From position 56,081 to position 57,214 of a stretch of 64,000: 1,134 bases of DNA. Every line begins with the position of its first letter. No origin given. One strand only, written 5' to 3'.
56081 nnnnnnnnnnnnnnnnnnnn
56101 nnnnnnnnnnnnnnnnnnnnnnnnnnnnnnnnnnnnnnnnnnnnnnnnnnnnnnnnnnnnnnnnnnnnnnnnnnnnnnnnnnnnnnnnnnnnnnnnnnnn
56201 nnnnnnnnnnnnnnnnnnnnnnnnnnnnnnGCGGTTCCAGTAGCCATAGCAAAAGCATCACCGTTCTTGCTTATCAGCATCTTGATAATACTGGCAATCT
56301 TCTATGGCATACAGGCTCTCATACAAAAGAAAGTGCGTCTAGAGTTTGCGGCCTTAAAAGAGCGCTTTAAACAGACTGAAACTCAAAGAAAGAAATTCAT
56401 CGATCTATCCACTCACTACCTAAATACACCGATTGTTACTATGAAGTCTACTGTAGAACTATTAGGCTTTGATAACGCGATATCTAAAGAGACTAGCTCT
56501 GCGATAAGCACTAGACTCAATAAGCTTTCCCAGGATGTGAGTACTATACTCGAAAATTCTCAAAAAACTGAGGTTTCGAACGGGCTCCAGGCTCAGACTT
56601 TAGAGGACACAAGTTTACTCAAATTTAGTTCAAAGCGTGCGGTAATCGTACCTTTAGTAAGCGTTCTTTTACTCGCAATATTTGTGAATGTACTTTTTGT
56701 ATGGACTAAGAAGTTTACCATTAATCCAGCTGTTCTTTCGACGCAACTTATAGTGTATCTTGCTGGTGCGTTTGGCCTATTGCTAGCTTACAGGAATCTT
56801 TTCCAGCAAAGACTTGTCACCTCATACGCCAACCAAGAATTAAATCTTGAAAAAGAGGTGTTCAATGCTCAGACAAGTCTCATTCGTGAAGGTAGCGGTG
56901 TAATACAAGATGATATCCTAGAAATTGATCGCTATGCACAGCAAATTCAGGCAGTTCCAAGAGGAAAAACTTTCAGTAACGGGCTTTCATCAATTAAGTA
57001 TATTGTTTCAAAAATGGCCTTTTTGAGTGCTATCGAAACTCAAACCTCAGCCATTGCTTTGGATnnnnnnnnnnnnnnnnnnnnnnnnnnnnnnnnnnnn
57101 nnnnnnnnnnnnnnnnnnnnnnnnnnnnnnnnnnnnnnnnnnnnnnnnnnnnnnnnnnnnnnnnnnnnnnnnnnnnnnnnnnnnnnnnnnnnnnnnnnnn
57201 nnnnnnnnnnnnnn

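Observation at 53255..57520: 1421-aa sensor kinase with a six-fold Cys-x-D...Cys repeat ectodomain and an H-box separated from the ATPase domain by an extra TM hairpin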

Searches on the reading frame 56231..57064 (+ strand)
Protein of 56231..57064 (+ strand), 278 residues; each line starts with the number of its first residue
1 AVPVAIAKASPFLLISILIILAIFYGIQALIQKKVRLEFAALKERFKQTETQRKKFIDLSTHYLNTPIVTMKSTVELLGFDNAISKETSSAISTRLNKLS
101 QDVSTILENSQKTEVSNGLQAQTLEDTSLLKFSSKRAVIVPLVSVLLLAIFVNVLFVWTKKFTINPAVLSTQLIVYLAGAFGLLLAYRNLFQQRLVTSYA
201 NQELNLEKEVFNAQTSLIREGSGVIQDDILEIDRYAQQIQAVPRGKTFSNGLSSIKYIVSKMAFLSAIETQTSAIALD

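Call 46: search_protein_representatives(alignment_id=A5)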
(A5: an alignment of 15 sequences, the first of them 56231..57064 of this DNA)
Query: 15 sequences, 278 profile positions. Proteins with E-value up to 0.001 (for the whole library): 758; up to 1e-10: 474; up to 1e-30: 92. The best 150 are listed.
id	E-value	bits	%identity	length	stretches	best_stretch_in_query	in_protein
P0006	9.2e-112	389.0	-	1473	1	1-276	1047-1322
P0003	1.4e-107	375.2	-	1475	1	1-276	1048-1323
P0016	1.8e-103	361.8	-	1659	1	1-276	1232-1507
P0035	1.3e-101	355.7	-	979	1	1-275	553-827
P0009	5.1e-100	350.5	-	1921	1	1-275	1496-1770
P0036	6.0e-100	350.2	-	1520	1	1-276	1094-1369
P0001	2.8e-99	348.0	-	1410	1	2-276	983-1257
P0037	1.3e-94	332.7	-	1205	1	1-276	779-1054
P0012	1.9e-94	332.2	-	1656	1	1-276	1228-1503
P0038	5.1e-93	327.5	-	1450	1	1-276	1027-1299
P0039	3.1e-90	318.4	-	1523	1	1-273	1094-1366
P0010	5.6e-87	307.7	-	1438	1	1-276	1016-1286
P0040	1.6e-83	296.4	-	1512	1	1-275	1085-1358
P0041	1.1e-80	287.1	-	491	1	1-276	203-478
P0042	6.4e-79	281.3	-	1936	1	1-275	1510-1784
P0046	8.7e-63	228.3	-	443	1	1-271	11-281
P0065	5.9e-41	156.7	-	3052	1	11-270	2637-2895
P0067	2.2e-40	154.9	-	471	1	5-262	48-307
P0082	7.9e-38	146.5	-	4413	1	11-271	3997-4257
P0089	2.2e-36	141.7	-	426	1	2-272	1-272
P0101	1.8e-33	132.1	-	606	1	2-272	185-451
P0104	1.1e-32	129.6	-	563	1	3-272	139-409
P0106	5.1e-32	127.4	-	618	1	3-274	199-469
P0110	1.7e-31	125.7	-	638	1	3-274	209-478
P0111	2.2e-31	125.3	-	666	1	2-273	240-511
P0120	1.5e-30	122.5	-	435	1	2-271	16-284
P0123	2.1e-30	122.1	-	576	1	3-274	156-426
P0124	2.5e-30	121.9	-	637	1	2-271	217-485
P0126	3.9e-30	121.2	-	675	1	2-274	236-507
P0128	6.5e-30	120.5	-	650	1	3-276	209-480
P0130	8.2e-30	120.2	-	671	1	2-271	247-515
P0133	2.1e-29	118.8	-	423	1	9-264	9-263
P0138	6.5e-29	117.2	-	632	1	2-263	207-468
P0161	2.6e-27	112.0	-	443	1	7-264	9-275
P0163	3.1e-27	111.7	-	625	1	3-275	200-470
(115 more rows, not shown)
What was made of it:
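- It is fused to many different ectodomains, in proteins of 420-4413 aa, across 758 clusters (call 46).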

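Call 54: list_cluster_members(proteins=[P0046, P0067, P0089, P0120, P0133, P0161, P0101, P0163, P0082, P0065])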
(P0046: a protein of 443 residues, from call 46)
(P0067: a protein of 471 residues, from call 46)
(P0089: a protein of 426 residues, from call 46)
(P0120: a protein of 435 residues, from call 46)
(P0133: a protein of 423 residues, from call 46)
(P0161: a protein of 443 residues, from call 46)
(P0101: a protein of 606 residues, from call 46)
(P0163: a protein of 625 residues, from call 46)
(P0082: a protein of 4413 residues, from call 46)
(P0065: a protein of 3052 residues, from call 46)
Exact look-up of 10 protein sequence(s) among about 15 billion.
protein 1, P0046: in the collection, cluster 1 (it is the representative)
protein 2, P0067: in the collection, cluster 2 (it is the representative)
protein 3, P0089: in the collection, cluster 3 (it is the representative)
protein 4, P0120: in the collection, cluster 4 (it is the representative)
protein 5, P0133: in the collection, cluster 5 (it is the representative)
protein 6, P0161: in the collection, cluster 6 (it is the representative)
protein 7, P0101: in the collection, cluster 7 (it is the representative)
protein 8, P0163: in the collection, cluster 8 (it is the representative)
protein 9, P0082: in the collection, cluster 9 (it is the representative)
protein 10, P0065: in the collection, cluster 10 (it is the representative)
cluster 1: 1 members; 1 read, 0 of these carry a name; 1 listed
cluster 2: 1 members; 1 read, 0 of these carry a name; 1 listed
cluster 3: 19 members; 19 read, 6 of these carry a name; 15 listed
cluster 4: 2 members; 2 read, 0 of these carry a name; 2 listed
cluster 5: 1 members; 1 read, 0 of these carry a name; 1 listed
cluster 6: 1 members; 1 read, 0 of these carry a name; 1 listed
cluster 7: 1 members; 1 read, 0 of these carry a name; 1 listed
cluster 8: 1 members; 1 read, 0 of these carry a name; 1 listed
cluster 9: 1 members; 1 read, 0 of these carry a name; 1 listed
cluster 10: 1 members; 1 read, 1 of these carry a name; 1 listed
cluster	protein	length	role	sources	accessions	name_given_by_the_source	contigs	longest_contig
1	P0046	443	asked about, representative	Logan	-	-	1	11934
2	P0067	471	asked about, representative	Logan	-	-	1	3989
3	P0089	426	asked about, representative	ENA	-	-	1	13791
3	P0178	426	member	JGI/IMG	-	signal transduction histidine kinase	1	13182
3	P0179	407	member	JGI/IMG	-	signal transduction histidine kinase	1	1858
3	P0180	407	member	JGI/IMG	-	signal transduction histidine kinase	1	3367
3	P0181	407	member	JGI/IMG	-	signal transduction histidine kinase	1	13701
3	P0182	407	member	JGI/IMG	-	signal transduction histidine kinase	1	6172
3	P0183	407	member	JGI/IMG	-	signal transduction histidine kinase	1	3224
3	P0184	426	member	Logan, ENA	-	-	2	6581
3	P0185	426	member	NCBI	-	-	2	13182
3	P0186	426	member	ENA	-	-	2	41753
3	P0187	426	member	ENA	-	-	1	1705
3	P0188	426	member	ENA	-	-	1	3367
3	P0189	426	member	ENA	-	-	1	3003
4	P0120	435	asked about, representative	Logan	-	-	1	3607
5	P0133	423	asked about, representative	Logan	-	-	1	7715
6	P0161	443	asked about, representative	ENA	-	-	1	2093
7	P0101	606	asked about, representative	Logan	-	-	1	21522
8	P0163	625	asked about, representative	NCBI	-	-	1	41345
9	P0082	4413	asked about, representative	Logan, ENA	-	-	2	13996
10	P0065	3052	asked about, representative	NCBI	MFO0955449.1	MAG: fibronectin type III domain-containing protein [Candidatus Saccharibacteria ...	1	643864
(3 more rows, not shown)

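Call 55: find_encoding_contigs(protein=P0163, flank=8000, max_places=1)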
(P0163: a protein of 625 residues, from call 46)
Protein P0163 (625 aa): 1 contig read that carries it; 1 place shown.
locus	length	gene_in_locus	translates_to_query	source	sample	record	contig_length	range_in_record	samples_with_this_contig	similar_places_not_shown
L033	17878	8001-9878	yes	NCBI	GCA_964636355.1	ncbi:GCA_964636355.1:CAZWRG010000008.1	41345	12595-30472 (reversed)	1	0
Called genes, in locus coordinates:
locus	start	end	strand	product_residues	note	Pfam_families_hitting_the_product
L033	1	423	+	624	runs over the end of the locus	PF06480:FtsH_ext (faint), PF13191:AAA_16 (faint), PF06068:TIP49 (faint), PF00004:AAA, PF07728:AAA_5 (weak), PF17862:AAA_lid_3, PF01434:Peptidase_M41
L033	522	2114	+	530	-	PF03023:MurJ, PF01554:MatE (weak)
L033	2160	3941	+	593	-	PF00009:GTP_EFTU, PF01926:MMR_HSR1 (weak), PF03144:GTP_EFTU_D2, PF00679:EFG_C, PF06421:LepA_C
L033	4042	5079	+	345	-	-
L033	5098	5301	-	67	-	-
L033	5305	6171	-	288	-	-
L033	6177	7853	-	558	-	PF19264:DUF5907 (weak)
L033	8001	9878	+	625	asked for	PF00512:HisKA (faint), PF02518:HATPase_c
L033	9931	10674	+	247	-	PF00625:Guanylate_kin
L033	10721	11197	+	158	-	-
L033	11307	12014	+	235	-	PF03444:WHD_HrcA (weak), PF01628:HrcA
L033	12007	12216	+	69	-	-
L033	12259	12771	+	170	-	PF01025:GrpE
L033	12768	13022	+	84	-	-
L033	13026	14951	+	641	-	PF00012:HSP70, PF06723:MreB_Mbl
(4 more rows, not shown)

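Call 56: find_encoding_contigs(protein=P0101, flank=8000, max_places=1)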
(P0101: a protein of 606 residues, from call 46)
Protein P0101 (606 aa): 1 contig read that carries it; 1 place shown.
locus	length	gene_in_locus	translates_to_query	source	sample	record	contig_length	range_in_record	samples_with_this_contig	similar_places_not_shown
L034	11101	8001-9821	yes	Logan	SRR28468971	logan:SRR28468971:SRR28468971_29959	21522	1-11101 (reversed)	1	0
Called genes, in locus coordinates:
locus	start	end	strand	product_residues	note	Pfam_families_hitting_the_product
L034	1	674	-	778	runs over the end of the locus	PF09364:XFP_N, PF03894:XFP, PF09363:XFP_C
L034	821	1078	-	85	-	-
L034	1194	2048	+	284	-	PF19264:DUF5907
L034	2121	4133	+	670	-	PF07212:Hyaluronidase_1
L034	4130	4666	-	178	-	-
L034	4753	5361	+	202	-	-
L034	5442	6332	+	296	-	PF01297:ZnuA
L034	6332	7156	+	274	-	PF02463:SMC_N (weak), PF00005:ABC_tran, PF13304:AAA_21 (faint)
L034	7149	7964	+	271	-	PF00950:ABC-3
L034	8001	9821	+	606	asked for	PF00512:HisKA (faint), PF02518:HATPase_c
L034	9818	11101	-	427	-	?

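Call 68: find_homologous_proteins(query=A5, max_evalue=1e-15)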
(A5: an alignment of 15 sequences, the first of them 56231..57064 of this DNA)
Query A5 (15 sequences) (278 aa, profile of the alignment): 1 proteins with E <= 1e-15 among 8000 candidates.
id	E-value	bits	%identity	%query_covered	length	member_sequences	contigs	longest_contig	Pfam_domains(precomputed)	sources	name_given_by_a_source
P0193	3.7e-85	303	91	88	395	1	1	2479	PF02518.32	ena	-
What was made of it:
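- Tried and rejected: It returned a single fragment (call 68).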

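Call 69: list_cluster_members(proteins=[P0104, P0106, P0110, P0111, P0123, P0124, P0126, P0128, P0130, P0138])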
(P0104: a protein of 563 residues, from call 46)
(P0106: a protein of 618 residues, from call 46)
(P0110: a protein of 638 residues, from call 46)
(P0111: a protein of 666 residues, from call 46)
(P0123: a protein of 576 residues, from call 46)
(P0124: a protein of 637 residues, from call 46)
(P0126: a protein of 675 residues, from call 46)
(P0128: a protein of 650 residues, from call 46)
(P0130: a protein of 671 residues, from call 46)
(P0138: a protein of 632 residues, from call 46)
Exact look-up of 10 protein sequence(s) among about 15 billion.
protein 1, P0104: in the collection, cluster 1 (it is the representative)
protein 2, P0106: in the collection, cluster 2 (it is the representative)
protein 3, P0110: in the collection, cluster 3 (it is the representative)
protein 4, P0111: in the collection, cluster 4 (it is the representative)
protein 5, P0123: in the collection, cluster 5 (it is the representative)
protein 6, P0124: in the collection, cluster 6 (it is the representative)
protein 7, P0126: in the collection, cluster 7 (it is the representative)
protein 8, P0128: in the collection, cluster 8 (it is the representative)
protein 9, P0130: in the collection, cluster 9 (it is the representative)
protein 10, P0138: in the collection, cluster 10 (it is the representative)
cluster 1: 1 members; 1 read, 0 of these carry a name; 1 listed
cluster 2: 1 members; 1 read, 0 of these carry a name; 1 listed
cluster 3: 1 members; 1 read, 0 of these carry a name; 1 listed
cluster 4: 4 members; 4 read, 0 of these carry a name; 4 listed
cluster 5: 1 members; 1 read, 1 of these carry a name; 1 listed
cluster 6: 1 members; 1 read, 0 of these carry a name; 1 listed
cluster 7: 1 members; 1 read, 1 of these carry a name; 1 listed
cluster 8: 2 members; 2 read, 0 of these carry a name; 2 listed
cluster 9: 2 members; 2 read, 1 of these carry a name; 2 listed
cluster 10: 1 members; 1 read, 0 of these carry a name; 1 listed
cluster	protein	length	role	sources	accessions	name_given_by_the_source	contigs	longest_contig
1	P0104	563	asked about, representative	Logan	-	-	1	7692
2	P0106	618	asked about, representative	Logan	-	-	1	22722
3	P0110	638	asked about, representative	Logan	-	-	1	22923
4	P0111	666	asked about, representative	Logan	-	-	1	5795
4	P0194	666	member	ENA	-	-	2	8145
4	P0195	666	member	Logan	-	-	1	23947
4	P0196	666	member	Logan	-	-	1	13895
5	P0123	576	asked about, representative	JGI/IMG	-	signal transduction histidine kinase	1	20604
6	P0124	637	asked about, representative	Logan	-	-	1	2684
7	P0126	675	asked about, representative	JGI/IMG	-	signal transduction histidine kinase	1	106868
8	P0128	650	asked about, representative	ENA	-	-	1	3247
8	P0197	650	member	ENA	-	-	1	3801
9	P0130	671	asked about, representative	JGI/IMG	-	-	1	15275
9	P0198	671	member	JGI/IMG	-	signal transduction histidine kinase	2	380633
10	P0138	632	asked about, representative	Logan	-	-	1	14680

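Call 82: find_encoding_contigs(protein=P0126, flank=6000, max_places=1)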
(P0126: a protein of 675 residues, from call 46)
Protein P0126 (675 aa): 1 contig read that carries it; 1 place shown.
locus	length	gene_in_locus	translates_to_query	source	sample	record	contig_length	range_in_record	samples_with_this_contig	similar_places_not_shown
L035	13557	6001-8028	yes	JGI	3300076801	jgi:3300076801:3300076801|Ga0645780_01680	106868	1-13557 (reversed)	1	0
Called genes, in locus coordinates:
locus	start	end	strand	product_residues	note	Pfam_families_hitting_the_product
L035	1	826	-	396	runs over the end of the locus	PF04519:Bactofilin (faint)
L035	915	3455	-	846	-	PF00690:Cation_ATPase_N, PF00122:E1-E2_ATPase, PF00702:Hydrolase, PF13246:Cation_ATPase (weak), PF00689:Cation_ATPase_C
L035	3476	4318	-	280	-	PF02673:BacA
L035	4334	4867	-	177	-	PF02525:Flavodoxin_2, PF03358:FMN_red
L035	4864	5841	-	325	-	PF01595:CNNM, PF00571:CBS (weak)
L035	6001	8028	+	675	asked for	PF02518:HATPase_c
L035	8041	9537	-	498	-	PF01336:tRNA_anti-codon, PF00152:tRNA-synt_2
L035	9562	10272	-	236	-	-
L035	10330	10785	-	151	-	PF03449:GreA_GreB_N, PF01272:GreA_GreB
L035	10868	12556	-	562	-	PF00587:tRNA-synt_2b, PF04073:tRNA_edit, PF03129:HGTP_anticodon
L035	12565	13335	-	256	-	PF02517:Rce1-like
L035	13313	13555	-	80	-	?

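Call 83: find_encoding_contigs(protein=P0198, flank=6000, max_places=1)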
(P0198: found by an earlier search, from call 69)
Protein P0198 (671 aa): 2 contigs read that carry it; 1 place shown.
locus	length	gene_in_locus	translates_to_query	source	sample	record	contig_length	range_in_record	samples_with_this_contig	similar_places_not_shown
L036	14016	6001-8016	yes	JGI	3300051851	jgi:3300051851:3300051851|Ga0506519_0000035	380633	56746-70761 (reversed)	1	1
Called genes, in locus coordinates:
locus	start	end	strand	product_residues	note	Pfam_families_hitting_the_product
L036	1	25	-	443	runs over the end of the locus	PF08245:Mur_ligase_M, PF02875:Mur_ligase_C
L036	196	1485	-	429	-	PF00675:Peptidase_M16, PF05193:Peptidase_M16_C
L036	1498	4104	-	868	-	PF07517:SecA_DEAD, PF01043:SecA_PP_bind, PF21090:P-loop_SecA, PF07516:SecA_SW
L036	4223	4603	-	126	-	PF02482:Ribosomal_S30AE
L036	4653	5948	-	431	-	PF02403:Seryl_tRNA_N, PF00587:tRNA-synt_2b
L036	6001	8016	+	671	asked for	PF02518:HATPase_c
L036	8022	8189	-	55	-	-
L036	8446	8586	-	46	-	-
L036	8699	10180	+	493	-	PF02518:HATPase_c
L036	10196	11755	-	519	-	-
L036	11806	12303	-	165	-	PF04307:YdjM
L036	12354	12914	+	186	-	-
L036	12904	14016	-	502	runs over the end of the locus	PF01336:tRNA_anti-codon, PF00152:tRNA-synt_2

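Call 84: find_encoding_contigs(protein=P0186, flank=6000, max_places=1)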
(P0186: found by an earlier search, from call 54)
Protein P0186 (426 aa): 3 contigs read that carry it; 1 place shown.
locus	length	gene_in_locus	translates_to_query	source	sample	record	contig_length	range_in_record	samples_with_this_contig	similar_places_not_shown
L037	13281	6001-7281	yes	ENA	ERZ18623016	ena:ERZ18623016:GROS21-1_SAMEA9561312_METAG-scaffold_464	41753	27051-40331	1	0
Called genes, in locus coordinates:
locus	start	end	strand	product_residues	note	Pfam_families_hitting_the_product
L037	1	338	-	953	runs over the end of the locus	PF00580:UvrD-helicase, PF01443:Viral_helicase1 (faint), PF13245:AAA_19, PF13604:AAA_30 (faint), PF21445:ADDB_N, PF13361:UvrD_C, PF13538:UvrD_C_2 (faint), PF12705:PDDEXK_1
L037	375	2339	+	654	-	-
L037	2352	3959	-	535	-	PF03485:Arg_tRNA_synt_N, PF00750:tRNA-synt_1d, PF00133:tRNA-synt_1 (faint), PF09334:tRNA-synt_1g (faint), PF05746:DALR_1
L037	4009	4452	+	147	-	PF01668:SmpB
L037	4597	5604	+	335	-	PF00274:Glycolytic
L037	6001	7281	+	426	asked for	PF02518:HATPase_c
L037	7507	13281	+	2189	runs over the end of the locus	PF06739:SBBP (faint), PF17170:DUF5128 (weak), PF25021:TEN_NHL (faint), PF01436:NHL (weak), PF08450:SGL (faint), PF01436:NHL, PF17170:DUF5128, PF02518:HATPase_c, +2 more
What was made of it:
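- Several family paralogues occur per genome (L036, L037; calls 83, 84).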
